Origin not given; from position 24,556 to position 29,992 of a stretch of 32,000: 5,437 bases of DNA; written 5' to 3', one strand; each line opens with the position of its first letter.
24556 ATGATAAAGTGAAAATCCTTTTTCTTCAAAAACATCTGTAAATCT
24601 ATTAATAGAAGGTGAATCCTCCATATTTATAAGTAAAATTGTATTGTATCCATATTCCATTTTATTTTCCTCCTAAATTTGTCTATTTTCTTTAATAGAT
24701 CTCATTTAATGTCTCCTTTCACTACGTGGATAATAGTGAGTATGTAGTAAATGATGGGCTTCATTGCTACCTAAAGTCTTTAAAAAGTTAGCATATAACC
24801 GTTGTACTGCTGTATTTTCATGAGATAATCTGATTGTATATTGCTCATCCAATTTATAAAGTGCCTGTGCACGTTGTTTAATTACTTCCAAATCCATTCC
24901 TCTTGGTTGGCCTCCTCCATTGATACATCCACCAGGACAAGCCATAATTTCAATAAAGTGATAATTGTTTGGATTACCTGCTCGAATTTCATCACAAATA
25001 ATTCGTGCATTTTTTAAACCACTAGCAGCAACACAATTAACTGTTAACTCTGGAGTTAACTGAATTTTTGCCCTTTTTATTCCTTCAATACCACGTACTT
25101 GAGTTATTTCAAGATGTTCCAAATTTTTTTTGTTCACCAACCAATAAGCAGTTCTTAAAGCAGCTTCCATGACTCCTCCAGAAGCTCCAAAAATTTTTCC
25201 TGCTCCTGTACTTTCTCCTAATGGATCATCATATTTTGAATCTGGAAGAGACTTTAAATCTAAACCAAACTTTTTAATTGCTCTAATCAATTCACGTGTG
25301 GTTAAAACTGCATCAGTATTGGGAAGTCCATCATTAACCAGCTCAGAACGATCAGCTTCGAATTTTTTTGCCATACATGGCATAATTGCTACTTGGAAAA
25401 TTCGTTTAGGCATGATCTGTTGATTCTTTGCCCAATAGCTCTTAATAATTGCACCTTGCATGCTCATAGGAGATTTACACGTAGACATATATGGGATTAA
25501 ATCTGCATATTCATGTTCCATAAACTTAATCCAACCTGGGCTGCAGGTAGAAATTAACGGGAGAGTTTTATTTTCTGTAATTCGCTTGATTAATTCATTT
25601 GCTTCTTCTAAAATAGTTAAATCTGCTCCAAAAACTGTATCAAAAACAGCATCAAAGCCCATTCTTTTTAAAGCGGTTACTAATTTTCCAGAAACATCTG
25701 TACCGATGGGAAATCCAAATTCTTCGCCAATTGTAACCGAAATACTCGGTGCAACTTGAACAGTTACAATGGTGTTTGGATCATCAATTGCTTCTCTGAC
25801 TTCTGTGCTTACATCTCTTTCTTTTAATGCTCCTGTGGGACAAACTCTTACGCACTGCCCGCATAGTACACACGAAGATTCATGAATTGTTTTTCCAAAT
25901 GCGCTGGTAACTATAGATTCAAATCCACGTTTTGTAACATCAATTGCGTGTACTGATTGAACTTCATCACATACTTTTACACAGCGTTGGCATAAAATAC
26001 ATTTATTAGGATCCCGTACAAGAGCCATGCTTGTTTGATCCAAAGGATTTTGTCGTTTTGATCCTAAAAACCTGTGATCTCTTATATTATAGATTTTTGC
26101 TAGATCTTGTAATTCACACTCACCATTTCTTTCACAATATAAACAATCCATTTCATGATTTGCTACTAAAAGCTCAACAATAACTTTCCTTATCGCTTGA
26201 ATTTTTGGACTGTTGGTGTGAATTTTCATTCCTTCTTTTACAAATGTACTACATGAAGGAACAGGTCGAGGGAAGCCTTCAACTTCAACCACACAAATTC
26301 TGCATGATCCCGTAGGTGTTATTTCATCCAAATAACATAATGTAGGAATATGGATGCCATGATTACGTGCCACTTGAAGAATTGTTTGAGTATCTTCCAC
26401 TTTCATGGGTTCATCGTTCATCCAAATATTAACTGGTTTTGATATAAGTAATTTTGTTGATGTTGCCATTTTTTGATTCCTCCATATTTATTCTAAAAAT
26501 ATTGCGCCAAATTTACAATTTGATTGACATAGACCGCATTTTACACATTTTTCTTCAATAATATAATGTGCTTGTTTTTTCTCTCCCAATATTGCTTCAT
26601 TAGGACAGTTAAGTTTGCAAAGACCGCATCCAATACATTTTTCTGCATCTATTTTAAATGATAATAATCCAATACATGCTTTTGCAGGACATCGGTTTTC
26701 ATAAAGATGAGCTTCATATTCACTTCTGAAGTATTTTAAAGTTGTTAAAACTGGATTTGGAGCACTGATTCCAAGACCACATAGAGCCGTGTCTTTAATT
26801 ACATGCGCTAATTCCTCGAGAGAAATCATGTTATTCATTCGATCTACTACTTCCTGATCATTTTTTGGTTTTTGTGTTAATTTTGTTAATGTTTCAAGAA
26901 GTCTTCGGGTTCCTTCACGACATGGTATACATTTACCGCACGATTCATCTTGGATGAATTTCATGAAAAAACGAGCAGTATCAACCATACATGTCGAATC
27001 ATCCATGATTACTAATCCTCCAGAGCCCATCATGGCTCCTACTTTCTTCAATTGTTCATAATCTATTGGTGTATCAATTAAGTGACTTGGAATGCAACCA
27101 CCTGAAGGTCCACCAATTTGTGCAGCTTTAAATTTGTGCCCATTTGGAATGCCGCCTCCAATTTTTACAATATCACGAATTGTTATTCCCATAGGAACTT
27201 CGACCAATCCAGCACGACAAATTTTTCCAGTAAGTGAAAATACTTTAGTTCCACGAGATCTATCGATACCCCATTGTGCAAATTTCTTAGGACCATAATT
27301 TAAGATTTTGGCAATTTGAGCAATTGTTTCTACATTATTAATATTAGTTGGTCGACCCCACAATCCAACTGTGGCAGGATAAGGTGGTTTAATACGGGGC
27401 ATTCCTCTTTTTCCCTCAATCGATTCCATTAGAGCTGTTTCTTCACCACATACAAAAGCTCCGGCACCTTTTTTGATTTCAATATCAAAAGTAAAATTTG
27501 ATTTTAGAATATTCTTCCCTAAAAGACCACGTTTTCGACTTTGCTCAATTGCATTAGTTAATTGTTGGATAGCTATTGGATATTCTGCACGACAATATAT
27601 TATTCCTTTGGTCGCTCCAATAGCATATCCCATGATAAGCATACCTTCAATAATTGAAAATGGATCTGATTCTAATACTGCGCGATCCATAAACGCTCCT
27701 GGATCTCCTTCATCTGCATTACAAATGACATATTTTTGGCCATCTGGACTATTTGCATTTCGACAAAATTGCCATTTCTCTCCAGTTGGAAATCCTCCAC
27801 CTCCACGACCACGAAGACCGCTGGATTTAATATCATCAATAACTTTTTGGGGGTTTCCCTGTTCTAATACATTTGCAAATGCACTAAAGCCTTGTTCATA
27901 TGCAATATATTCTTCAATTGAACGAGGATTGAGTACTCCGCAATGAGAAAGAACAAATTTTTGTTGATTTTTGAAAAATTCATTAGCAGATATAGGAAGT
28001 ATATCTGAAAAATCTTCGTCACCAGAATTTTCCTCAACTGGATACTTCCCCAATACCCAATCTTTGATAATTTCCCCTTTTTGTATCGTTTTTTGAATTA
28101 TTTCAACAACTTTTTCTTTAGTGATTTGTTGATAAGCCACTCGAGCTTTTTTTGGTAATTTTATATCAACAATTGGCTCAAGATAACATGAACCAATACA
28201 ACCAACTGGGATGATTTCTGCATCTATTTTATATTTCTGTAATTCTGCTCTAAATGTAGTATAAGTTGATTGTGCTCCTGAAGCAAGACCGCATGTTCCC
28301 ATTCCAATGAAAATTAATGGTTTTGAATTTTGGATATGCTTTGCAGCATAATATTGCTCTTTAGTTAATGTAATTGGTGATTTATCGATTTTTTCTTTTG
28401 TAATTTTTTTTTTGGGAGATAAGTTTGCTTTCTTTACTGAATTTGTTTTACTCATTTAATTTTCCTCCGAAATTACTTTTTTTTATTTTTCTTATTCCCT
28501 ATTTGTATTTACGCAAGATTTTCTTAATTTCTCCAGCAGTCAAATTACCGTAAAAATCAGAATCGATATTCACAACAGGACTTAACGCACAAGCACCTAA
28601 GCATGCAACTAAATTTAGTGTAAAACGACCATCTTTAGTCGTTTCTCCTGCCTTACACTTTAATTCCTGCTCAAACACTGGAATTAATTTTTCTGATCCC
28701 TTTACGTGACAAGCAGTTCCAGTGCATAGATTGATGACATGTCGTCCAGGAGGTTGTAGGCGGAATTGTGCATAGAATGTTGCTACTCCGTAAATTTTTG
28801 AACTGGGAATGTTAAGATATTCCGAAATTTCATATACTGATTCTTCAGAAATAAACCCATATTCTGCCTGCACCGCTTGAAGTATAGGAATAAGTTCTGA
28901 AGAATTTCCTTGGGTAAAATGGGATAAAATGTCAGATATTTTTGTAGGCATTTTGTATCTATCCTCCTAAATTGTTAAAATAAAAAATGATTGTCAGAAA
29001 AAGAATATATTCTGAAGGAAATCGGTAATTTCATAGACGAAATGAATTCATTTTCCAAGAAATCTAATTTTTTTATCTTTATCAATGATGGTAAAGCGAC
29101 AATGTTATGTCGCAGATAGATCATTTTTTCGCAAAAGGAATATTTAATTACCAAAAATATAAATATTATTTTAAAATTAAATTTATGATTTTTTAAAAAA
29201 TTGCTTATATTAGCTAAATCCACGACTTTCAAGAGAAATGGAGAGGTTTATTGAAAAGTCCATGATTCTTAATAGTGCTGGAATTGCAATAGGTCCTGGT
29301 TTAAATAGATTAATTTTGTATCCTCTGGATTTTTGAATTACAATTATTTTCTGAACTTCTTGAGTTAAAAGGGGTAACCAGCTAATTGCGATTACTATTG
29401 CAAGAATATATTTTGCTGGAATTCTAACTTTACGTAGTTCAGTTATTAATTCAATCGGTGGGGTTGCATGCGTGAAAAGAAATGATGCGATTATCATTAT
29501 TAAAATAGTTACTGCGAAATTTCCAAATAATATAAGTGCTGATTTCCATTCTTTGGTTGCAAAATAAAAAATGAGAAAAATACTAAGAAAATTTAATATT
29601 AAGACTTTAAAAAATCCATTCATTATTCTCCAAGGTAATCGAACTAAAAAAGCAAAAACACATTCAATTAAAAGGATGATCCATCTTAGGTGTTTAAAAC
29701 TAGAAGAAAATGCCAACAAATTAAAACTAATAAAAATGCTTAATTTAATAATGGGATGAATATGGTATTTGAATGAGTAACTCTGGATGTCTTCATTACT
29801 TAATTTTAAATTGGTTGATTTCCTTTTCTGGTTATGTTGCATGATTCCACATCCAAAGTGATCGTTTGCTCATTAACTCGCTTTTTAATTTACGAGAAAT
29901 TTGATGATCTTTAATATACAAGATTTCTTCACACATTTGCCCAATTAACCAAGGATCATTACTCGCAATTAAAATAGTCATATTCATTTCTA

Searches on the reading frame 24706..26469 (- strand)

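Call 33: search_protein_families(library=pfam, proteins=[window:24706-26469:-], max_evalue=0.001)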
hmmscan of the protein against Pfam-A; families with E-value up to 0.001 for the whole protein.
window:24706-26469:- (587 aa): 14 families
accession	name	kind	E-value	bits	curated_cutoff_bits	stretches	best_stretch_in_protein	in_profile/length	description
PF02906.19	Fe_hyd_lg_C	-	1.5e-89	300.3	22.1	1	234-519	2-245/245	Iron only hydrogenase large subunit, C-terminal domain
PF02256.22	Fe_hyd_SSU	-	1.1e-21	77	24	1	528-582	2-56/56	Iron hydrogenase small subunit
PF13510.11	Fer2_4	-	1.1e-18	67.5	22.8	1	11-87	2-81/82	2Fe-2S iron-sulfur cluster binding domain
PF10588.14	NADH-G_4Fe-4S_3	-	1.9e-16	59.8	27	1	94-133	1-40/40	NADH-ubiquinone oxidoreductase-G iron-sulfur binding region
PF00037.32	Fer4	-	6.8e-10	38.8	21.1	1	194-216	2-24/24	4Fe-4S binding domain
PF12838.12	Fer4_7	-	8.9e-10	39.3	27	1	156-214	1-52/52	4Fe-4S dicluster domain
PF22117.2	Fer4_Nqo3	-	2.2e-09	37.8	27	1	154-215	8-66/67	NADH-quinone oxidoreductase subunit 3, ferredoxin-like domain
PF13237.11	Fer4_10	-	3.1e-07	30.7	25.5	1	195-225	4-36/53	4Fe-4S dicluster domain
PF12837.12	Fer4_6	-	5.1e-07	29.8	25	1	197-215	6-24/24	4Fe-4S binding domain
PF14697.11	Fer4_21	-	1.4e-06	28.8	35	1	153-214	4-56/59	4Fe-4S dicluster domain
PF12797.12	Fer4_2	-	1.7e-06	28.1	24.5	0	195-212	5-22/22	4Fe-4S binding domain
PF13484.11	Fer4_16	-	2e-06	28.9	30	1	200-226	2-28/66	4Fe-4S double cluster binding domain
PF13187.11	Fer4_9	-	3.6e-06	27.3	27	1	156-214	1-51/52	4Fe-4S dicluster domain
PF13183.11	Fer4_8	-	3.9e-05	24.6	27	1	155-213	3-67/68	4Fe-4S dicluster domain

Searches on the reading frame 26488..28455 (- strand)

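Call 33: search_protein_families(library=pfam, proteins=[window:26488-28455:-], max_evalue=0.001)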
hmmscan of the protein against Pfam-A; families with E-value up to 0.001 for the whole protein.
window:26488-28455:- (655 aa): 10 families
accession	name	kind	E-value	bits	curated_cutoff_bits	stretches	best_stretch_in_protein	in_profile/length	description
PF01512.22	Complex1_51K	-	1.2e-48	165.2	31.2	1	209-382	1-149/150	Nuo51 FMN-binding domain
PF10589.14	NADH_4Fe-4S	-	3e-28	98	23.5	1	492-583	1-85/85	NADH-ubiquinone oxidoreductase-F iron-sulfur binding region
PF00037.32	Fer4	-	1.8e-13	50.1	21.1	2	601-622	2-23/24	4Fe-4S binding domain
PF14697.11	Fer4_21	-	1.6e-10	41.3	35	1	601-648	2-52/59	4Fe-4S dicluster domain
PF12837.12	Fer4_6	-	1e-08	35.1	25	1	600-622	2-24/24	4Fe-4S binding domain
PF12797.12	Fer4_2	-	3.4e-08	33.4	24.5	1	601-618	4-21/22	4Fe-4S binding domain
PF12838.12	Fer4_7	-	1.8e-07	31.9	27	1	606-651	1-52/52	4Fe-4S dicluster domain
PF13237.11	Fer4_10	-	3.3e-06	27.4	25.5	1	601-647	3-52/53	4Fe-4S dicluster domain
PF13187.11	Fer4_9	-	3.6e-05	24.2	27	1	606-652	1-52/52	4Fe-4S dicluster domain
PF10531.15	SLBB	-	0.00013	22.1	27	1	406-453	2-53/55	SLBB domain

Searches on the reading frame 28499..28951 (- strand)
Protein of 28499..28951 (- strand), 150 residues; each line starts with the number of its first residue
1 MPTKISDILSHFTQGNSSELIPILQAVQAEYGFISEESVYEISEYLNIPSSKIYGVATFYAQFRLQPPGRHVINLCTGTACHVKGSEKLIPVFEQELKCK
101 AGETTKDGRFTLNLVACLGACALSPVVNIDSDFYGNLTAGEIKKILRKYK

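Call 33: search_protein_families(library=pfam, proteins=[window:28499-28951:-], max_evalue=0.001)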
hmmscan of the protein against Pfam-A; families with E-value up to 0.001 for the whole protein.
window:28499-28951:- (150 aa): 1 family
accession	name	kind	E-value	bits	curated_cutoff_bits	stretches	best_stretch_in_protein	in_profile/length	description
PF01257.25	2Fe-2S_thioredx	-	5.4e-51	172.7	24.8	1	7-150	3-145/145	Thioredoxin-like [2Fe-2S] ferredoxin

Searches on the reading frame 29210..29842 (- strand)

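Call 33: search_protein_families(library=pfam, proteins=[window:29210-29842:-], max_evalue=0.001)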
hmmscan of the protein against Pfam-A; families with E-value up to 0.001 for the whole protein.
window:29210-29842:- (210 aa): 1 family
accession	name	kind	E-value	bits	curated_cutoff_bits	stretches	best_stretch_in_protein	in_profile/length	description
PF02361.21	CbiQ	-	7.3e-13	49.1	25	1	25-210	5-209/216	Cobalt transport protein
